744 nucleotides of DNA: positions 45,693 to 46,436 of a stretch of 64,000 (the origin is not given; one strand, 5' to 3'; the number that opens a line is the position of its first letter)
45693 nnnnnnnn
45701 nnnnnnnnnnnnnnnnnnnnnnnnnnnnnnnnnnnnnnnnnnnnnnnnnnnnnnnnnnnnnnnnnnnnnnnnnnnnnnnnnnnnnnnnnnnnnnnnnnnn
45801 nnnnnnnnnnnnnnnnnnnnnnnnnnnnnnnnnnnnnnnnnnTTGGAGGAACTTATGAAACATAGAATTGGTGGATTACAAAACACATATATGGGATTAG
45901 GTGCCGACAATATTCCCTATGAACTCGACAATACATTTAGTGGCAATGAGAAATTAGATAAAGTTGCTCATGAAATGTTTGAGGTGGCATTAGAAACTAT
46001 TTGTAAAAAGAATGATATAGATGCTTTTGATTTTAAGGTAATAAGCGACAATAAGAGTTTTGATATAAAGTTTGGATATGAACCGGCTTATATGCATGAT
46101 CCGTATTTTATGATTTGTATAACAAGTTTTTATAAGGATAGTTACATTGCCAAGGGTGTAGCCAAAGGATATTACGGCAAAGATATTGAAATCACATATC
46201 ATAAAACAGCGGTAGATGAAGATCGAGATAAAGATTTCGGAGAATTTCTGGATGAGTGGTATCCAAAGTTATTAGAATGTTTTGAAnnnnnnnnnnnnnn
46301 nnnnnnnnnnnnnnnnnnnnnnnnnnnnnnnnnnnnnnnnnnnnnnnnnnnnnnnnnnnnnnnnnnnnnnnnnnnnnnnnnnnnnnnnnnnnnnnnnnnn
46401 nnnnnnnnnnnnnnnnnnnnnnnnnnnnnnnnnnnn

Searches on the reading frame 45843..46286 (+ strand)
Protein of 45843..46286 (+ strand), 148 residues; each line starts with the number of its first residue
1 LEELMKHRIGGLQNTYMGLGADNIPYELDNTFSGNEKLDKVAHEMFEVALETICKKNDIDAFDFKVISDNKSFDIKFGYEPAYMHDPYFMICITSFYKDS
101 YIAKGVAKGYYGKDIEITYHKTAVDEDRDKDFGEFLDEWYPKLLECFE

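Call 17: find_related_loci(query=window:45843-46286:+, collection=viral_contigs, flank=6000)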
Query window:45843-46286:+ (148 aa) in viral_contigs; peptide patterns used: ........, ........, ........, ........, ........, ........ (x = any residue, [..] = any of these).
5 stretches matched a pattern; 1 encode a relative of the query (tblastn E <= 1e-3); 1 distinct loci.
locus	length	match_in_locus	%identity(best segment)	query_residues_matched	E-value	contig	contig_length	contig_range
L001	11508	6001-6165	38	53-105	3e-4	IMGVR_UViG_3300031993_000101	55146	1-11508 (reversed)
